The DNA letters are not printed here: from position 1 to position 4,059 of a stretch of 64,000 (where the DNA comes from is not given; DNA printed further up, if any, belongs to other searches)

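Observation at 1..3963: Giant secreted protein (over 1300 aa) with repeated Cys/Trp/His modules and a near-consensus promoter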

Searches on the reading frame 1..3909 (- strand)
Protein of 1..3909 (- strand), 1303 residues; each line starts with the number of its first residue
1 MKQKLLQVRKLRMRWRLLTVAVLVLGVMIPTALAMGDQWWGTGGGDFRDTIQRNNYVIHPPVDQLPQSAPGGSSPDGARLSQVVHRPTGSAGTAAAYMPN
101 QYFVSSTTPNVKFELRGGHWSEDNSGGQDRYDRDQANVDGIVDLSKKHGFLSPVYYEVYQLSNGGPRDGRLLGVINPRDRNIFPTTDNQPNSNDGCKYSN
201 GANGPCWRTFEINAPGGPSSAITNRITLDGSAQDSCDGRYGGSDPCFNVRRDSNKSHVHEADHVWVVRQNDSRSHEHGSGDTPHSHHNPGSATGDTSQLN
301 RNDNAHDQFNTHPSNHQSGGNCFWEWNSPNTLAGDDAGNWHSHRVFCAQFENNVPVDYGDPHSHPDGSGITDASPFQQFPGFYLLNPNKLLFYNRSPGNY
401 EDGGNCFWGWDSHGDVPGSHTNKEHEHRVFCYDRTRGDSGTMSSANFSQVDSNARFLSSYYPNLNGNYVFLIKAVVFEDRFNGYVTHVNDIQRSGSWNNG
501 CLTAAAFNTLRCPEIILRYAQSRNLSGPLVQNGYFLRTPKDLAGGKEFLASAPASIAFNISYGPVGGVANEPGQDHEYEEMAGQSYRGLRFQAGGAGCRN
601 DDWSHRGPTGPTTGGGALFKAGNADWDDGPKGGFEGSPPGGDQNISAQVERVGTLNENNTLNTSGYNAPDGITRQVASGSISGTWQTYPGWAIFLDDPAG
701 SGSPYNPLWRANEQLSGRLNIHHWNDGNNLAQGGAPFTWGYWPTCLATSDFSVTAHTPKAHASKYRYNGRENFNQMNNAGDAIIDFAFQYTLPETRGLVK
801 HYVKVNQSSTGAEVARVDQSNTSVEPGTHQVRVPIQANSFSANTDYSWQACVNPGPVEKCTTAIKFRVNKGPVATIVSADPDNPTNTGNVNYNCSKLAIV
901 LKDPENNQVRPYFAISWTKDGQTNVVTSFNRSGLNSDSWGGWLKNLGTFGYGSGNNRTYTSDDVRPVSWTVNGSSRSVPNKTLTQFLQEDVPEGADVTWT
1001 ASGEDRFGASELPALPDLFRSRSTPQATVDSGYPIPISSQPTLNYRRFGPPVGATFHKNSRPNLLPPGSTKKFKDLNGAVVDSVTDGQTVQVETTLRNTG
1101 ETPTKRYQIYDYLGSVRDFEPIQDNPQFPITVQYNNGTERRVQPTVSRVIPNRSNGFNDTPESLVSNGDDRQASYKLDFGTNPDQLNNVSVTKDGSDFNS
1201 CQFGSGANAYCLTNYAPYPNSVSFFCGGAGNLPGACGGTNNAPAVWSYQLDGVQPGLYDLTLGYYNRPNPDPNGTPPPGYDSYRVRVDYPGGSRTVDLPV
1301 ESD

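Call 6: search_protein_families(library=pfam, proteins=[window:1-3909:-], max_evalue=1)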
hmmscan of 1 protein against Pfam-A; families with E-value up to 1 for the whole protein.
window:1-3909:- (1303 aa): 1 family
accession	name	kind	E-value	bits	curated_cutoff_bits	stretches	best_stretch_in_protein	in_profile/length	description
PF01095.25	Pectinesterase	-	0.064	12.4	27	1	880-987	183-295/298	Pectinesterase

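Call 7: search_protein_families(library=ncbifam, proteins=[window:1-3909:-], max_evalue=1)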
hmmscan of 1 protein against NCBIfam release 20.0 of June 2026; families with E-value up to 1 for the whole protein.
window:1-3909:- (1303 aa): 0 families

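Call 8: search_solved_structures(query=window:1-3909:-, max_evalue=1)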
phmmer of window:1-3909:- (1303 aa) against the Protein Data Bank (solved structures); distinct sequences matched with E-value up to 1: 2.
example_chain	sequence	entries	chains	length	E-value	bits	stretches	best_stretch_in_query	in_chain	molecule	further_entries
6ahw_A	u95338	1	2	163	0.15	12.9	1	811-897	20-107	circular-permutated tRNA (cytidine(34)-2'-O)-methyltransferase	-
7y4l_KA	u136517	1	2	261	0.83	10.4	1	83-167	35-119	CaRSPs1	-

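Call 9: find_homologous_proteins(query=window:1-3909:-)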
Query window:1-3909:- (1303 aa): 8 proteins with E <= 0.001 among 8000 candidates.
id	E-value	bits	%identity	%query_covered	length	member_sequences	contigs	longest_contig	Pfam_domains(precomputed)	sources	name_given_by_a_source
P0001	0.0e+0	3022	100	97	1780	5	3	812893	PF00030.25,PF03995.19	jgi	jgi:hypothetical protein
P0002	0.0e+0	1788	62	99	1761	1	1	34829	-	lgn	-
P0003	4.6e-272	924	45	57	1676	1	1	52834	-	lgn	-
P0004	4.2e-254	865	41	61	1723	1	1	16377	-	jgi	jgi:hypothetical protein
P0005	3.4e-243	829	45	68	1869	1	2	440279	-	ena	-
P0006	1.5e-202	694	41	69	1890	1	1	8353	-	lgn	-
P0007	8.8e-141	489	37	59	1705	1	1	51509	-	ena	-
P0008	6.3e-118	414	34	57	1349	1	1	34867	-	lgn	-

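Call 14: search_protein_families(library=pfam, proteins=[P0001, P0002, P0003, P0005], max_evalue=0.1)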
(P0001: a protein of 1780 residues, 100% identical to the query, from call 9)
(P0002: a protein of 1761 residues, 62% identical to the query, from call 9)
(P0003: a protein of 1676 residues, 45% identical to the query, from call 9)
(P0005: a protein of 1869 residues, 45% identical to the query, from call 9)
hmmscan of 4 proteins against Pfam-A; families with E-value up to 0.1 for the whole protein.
P0001 (1780 aa): 3 families
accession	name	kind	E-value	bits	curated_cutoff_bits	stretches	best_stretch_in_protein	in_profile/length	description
PF00030.24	Crystall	-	2.2e-09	37.8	25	1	1310-1368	2-59/82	Beta/Gamma crystallin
PF03995.18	Inhibitor_I36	-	1.1e-05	25.7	21.1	1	1312-1366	15-68/69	Peptidase inhibitor family I36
PF01095.25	Pectinesterase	-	0.088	12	27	0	846-953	183-295/298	Pectinesterase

P0002 (1761 aa): 0 families

P0003 (1676 aa): 1 family
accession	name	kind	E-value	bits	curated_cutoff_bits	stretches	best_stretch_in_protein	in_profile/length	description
PF25788.1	Ig_Rha78A_N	-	0.024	15.3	27.4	1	892-961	21-88/105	Rha78A-like, N-terminal immunoglobulin domain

P0005 (1869 aa): 0 families

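Call 15: find_encoding_contigs(protein=P0001, flank=10000, max_places=4)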
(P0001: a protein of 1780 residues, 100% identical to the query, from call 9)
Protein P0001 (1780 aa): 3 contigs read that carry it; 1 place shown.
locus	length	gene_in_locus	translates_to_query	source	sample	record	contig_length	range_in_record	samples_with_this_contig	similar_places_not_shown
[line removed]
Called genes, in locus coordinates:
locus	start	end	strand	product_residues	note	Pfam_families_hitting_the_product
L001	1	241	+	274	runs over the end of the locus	PF00005:ABC_tran, PF02463:SMC_N, PF13304:AAA_21 (faint)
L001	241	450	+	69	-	-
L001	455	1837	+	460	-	PF21799:MurD-like_N (weak), PF08245:Mur_ligase_M, PF02875:Mur_ligase_C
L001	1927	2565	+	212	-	-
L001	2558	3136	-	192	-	-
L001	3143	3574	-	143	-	-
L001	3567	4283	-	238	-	PF02578:Cu-oxidase_4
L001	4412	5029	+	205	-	PF13483:Lactamase_B_3, PF12706:Lactamase_B_2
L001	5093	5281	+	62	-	-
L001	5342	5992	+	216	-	PF05635:23S_rRNA_IVP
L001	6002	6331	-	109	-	PF00830:Ribosomal_L28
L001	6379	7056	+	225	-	PF02163:Peptidase_M50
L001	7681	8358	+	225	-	PF03358:FMN_red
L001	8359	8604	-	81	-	-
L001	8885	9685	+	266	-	-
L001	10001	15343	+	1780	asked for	PF00030:Crystall, PF03995:Inhibitor_I36 (weak)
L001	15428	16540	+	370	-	PF11104:PilM_2, PF14450:FtsA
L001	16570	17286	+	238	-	-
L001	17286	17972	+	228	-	PF04350:PilO (weak)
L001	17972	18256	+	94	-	-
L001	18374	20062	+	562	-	PF01336:tRNA_anti-codon, PF00152:tRNA-synt_2, PF02938:GAD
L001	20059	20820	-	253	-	PF00459:Inositol_P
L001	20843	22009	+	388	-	PF07690:MFS_1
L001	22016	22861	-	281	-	PF00892:EamA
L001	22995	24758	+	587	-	PF05157:MshEN, PF00437:T2SSE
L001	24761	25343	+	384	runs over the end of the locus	PF00437:T2SSE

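Call 18: find_related_loci(query=A1, collection=genome_contigs, flank=10000)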
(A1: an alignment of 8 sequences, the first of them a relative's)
Query A1 (1814 aa) in genome_contigs; peptide patterns used: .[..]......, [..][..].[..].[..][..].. (x = any residue, [..] = any of these).
18 stretches matched a pattern; 1 encode a relative of the query (tblastn E <= 1e-3); 1 distinct loci.
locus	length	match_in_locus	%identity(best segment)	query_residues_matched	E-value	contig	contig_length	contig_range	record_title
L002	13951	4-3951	60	427-1814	0e+0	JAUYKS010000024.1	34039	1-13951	MAG: bacterium isolate C24_metabat.bin.208 C24_k141_553808, whole genome shotgun sequence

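Call 19: find_encoding_contigs(protein=P0005, flank=10000, max_places=2)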
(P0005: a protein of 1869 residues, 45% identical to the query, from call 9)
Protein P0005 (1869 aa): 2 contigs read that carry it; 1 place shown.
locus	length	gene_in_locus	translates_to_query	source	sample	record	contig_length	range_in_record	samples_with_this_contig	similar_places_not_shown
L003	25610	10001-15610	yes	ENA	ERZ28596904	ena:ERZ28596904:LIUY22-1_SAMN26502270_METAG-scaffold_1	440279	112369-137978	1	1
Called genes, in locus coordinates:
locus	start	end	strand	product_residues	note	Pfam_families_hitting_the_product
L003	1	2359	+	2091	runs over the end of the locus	PF16158:N_BRCA1_IG, PF20148:DUF6531, PF25023:TEN_YD-shell, PF05593:RHS_repeat, PF25023:TEN_YD-shell, PF05593:RHS_repeat (weak)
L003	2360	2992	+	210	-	-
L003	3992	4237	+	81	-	PF10049:DUF2283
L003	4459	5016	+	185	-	-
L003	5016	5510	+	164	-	-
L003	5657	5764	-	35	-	-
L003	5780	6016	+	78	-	-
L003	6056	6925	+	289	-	-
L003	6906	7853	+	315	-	PF02517:Rce1-like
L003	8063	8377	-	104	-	-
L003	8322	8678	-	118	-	-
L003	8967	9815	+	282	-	-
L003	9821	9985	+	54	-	-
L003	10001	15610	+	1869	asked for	-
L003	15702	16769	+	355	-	PF11104:PilM_2, PF14450:FtsA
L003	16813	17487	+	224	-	PF05137:PilN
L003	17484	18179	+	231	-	-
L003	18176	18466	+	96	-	-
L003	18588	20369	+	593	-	PF05157:MshEN, PF00437:T2SSE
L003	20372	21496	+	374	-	PF00437:T2SSE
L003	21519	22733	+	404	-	PF28597:T2SSF_N, PF00482:T2SSF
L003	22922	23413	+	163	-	PF07963:N_methyl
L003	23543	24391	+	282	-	PF06750:A24_N_bact, PF01478:Peptidase_A24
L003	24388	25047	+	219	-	-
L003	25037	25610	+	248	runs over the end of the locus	-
